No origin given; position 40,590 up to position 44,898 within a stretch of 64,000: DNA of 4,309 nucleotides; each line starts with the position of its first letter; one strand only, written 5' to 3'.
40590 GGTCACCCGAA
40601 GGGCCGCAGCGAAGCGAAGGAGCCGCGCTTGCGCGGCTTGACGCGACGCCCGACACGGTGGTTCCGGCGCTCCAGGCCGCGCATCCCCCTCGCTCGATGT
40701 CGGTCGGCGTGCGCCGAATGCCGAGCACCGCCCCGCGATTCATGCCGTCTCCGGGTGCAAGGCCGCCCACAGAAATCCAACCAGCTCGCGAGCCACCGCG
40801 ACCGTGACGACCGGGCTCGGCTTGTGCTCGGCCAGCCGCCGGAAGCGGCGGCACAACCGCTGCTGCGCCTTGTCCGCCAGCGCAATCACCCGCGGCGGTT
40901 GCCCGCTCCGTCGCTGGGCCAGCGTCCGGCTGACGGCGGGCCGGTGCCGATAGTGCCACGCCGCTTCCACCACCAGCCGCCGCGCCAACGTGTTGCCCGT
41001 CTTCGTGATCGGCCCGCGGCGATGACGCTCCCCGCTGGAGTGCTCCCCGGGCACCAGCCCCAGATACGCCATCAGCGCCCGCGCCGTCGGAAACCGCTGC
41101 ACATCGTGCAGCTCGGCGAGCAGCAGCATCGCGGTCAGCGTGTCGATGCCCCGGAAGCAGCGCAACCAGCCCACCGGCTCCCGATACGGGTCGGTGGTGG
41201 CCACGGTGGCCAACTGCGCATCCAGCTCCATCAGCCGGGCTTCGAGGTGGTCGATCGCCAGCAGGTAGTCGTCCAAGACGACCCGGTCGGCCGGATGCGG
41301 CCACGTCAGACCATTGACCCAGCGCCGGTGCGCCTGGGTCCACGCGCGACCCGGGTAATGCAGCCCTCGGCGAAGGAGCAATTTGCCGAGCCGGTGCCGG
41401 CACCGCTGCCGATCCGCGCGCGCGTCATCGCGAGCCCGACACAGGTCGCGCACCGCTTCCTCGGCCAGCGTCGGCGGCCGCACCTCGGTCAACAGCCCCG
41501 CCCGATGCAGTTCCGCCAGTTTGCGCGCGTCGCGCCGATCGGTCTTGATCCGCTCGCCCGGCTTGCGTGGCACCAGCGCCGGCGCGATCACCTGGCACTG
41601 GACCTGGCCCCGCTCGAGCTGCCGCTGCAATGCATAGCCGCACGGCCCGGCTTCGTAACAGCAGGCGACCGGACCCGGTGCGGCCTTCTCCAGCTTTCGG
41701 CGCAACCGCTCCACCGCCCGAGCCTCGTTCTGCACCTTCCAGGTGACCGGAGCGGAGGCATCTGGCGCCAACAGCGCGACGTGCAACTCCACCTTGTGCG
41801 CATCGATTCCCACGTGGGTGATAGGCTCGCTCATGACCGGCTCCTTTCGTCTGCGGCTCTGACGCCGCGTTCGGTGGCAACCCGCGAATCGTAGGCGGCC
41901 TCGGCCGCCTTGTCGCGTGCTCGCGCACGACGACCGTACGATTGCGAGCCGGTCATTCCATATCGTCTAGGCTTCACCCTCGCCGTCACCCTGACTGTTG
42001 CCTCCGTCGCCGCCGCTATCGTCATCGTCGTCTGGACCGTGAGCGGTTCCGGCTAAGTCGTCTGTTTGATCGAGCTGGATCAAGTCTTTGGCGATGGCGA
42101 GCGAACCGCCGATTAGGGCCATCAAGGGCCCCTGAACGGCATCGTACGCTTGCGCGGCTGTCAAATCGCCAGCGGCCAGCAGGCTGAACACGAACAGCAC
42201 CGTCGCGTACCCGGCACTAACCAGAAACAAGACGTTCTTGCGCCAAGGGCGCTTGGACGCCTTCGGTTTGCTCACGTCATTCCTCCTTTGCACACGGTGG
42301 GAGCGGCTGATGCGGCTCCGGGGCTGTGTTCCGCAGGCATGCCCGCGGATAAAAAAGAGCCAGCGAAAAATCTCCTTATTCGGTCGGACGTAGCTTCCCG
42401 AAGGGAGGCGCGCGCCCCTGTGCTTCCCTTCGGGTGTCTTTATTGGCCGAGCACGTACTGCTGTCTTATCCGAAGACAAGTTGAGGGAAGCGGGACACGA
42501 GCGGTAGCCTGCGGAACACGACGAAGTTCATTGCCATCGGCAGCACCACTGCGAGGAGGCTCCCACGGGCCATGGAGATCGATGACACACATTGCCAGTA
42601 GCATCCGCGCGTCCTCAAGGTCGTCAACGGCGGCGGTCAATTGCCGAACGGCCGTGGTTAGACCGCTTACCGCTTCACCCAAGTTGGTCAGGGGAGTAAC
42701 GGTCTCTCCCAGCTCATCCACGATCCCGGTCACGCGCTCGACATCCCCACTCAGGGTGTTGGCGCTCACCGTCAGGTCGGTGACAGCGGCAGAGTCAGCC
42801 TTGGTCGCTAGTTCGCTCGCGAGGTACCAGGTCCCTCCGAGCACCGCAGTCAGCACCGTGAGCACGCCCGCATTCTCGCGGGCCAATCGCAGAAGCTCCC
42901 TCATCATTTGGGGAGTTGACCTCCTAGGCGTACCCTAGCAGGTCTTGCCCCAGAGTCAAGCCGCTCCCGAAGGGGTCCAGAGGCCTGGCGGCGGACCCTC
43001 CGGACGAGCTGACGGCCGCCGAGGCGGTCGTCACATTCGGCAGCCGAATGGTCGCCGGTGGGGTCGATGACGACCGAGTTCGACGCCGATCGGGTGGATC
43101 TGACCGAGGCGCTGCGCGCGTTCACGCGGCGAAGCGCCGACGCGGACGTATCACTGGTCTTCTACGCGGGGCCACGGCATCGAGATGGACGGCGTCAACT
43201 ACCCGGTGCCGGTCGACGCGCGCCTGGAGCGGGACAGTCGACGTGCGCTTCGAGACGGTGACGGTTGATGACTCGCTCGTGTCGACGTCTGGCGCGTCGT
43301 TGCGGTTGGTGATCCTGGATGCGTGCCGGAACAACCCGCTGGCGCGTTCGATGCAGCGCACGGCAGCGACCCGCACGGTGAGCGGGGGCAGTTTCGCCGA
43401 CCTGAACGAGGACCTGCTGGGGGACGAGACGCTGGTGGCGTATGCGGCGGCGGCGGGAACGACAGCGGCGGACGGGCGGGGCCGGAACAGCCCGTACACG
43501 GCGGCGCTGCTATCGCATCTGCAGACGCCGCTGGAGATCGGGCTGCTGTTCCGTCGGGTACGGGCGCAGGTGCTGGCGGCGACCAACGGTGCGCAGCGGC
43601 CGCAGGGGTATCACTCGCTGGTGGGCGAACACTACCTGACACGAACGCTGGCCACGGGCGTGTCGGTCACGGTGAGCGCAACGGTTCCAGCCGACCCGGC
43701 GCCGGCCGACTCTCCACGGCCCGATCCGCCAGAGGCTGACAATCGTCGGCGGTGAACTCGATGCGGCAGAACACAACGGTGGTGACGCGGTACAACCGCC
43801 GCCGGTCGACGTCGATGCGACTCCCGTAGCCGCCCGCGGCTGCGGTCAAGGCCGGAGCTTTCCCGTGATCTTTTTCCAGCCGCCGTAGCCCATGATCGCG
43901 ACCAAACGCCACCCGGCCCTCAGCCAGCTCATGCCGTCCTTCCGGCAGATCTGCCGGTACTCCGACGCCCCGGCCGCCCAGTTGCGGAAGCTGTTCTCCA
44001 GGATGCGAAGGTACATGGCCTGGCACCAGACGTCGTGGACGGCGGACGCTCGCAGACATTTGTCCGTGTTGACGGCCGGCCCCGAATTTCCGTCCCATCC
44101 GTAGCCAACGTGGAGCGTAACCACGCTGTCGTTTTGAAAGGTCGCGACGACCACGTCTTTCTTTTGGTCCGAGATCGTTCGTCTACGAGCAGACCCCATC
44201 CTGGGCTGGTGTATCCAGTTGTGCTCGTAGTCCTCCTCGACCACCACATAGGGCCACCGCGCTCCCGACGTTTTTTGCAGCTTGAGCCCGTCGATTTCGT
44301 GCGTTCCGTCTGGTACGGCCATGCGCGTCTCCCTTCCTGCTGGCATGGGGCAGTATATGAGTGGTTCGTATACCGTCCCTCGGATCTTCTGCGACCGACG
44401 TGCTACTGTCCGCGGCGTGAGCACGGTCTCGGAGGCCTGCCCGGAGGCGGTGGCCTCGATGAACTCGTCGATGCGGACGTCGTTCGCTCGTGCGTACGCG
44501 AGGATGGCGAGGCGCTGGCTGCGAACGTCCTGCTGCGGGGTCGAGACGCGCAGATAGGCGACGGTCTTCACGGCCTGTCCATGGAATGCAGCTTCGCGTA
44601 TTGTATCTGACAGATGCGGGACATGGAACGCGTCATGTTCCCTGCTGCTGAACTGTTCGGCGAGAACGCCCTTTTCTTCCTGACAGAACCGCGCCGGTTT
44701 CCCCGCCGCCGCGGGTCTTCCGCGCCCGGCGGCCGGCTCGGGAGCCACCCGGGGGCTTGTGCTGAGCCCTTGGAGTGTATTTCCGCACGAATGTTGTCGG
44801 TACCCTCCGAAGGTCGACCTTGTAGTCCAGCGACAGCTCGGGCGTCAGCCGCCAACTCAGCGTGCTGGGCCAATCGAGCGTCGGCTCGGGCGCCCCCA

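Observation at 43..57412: Expanded family of secreted caspase-Sel1 proteins: conserved protease head, variable repeat tail, many decayed copies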

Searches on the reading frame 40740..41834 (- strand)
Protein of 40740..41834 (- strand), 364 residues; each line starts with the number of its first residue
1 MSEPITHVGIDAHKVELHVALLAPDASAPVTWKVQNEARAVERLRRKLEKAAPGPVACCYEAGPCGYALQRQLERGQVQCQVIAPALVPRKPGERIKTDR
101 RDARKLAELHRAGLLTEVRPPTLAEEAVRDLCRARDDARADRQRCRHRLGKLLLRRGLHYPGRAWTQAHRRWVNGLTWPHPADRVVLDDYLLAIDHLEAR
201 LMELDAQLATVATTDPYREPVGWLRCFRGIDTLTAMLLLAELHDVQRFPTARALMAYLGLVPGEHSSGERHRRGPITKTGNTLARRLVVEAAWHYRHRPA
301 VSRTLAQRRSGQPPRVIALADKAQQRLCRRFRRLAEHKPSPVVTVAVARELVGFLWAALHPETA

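Call 18: search_protein_families(library=pfam, proteins=[window:40740-41834:-], max_evalue=0.01)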
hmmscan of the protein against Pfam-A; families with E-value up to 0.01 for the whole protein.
window:40740-41834:- (364 aa): 2 families
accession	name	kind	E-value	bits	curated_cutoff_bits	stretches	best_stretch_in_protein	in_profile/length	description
PF02371.22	Transposase_20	-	3.4e-20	72.6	21.3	1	227-298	7-78/87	Transposase IS116/IS110/IS902 family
PF01548.23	DEDD_Tnp_IS110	-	1.3e-17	64.4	29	1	8-154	1-151/155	Transposase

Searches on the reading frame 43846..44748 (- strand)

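Call 19: search_protein_families(library=pfam, proteins=[window:43846-44748:-], max_evalue=0.01)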
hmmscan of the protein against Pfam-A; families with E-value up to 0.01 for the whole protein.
window:43846-44748:- (300 aa): 1 family
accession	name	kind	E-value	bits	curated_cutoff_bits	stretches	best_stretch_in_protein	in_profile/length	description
PF00239.26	Resolvase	-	2.5e-06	28.1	23.3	1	63-106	2-47/145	Resolvase, N terminal domain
